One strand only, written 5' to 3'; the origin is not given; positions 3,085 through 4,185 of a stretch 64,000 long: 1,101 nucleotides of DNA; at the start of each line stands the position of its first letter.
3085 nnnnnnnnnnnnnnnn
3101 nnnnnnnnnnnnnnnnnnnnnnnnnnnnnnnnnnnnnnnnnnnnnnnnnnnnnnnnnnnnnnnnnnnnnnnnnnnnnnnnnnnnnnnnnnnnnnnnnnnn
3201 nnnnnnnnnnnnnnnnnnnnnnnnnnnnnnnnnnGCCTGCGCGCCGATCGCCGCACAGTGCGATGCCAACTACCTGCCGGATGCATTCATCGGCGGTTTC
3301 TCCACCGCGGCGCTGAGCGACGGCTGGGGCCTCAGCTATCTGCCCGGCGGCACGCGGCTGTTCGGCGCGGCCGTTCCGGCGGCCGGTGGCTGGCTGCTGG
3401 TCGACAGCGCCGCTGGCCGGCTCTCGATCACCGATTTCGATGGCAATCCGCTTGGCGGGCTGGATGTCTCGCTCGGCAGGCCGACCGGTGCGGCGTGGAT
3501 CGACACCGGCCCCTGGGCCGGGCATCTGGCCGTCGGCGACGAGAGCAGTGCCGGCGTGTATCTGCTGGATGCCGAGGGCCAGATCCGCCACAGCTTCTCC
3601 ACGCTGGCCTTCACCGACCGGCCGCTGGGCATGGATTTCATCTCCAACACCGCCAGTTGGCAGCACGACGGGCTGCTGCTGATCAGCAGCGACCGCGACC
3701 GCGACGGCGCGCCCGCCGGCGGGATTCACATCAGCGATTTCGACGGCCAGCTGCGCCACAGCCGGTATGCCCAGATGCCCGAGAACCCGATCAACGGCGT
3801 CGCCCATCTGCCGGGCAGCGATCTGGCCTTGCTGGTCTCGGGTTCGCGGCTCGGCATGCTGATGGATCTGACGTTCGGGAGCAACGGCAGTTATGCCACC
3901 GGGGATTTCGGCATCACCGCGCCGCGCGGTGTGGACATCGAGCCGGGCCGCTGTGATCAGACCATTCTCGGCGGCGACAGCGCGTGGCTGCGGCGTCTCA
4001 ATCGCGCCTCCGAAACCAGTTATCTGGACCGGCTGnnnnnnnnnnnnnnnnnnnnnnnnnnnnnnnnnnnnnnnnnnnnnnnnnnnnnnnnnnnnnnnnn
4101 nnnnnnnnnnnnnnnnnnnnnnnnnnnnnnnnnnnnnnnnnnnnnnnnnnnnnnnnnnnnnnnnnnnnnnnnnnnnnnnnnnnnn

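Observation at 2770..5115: Triplicated ~165-aa domain inside the 1119-aa pilus adhesin-like protein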

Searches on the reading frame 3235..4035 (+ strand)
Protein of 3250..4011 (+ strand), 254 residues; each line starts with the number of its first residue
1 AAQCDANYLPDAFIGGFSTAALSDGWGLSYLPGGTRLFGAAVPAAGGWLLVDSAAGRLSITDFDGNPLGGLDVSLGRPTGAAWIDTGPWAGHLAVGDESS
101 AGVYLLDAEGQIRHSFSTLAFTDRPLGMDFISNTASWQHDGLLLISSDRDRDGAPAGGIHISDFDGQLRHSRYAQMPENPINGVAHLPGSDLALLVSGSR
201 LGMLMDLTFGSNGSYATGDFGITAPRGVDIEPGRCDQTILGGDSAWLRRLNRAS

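Call 26: search_protein_families(library=pfam, proteins=[window:3250-4011:+], max_evalue=10)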
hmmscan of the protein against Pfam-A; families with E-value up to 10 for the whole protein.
window:3250-4011:+ (254 aa): 0 families

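Call 50: predict_structure(alignment_id=A6)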
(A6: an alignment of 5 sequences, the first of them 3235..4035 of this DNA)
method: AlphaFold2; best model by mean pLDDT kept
length: 267 residues; sequences in the alignment: 5
mean_pLDDT: 89.1   pTM: 0.87
mean pLDDT of the five models: 89.1, 89.0, 88.6, 87.4, 86.5
residues with pLDDT >= 90: 197; 70-90: 52; 50-70: 6; < 50: 12
segments of 3 or more residues with pLDDT < 50: 1-5, 261-267
pLDDT, mean of each block of 10 residues (from residue 1): 51 86 93 94 93 96 95 94 95 95 96 96 94 93 94 88 93 91 86 91 91 90 93 90 90 84 38
secondary structure, 60 per line:
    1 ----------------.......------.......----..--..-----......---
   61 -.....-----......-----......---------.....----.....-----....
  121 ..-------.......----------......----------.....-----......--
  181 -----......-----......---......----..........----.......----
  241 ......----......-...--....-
elements in order: E17-23 E30-36 E52-57 E62-66 E72-77 E83-88 E98-102 E107-111 E117-122 E130-136 E147-152 E163-167 E173-178 E186-191 E197-202 E206-211 E216-221 H222-225 E230-236 E241-246 E251-256 H263-266

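Call 62: search_solved_structures(query=A6, max_evalue=10, show_alignments=0)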
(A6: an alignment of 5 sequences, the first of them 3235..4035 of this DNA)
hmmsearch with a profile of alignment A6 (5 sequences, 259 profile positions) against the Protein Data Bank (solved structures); distinct sequences matched with E-value up to 10: 14.
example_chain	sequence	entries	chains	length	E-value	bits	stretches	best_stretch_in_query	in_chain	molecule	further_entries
7b96_A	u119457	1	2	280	0.00063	22.4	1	44-100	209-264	Isoform 2 of Tripartite motif-containing protein 2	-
7qrv_A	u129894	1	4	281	0.00065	22.4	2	44-100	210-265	Tripartite motif-containing protein 2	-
7b2r_A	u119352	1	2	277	0.00066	22.4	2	44-100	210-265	Tripartite motif-containing protein 2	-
6r60_A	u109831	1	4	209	0.0046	19.6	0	25-47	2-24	WD-40 repeat protein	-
6r5y_A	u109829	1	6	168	0.0091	18.7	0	25-47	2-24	WD-40 repeat protein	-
6r5z_A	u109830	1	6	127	0.023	17.3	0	25-47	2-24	9-bladed beta-propeller formed by three 3-bladed fragments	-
7qrw_A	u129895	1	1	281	0.025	17.2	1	44-103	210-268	Isoform 4 of Tripartite motif-containing protein 3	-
5gm6_F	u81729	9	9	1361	0.027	17.1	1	67-168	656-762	Pre-mRNA-splicing factor RSE1 | RSE1 isoform 1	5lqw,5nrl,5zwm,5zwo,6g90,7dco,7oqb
7qrx_A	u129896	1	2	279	0.17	14.5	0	44-79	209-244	E3 ubiquitin-protein ligase TRIM71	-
6r5x_A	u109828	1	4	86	0.18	14.4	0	25-47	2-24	WD-40 repeat protein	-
9jur_A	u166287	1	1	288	0.19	14.3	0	44-79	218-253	E3 ubiquitin-protein ligase TRIM71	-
8j72_A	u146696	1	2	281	0.2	14.2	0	44-79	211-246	E3 ubiquitin-protein ligase TRIM71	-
6pcz_A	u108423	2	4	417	0.8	12.3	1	34-77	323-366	Cellulose biosynthesis protein BcsG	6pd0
9fmv_B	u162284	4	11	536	1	11.9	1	34-79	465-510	Cellulose biosynthesis protein BcsG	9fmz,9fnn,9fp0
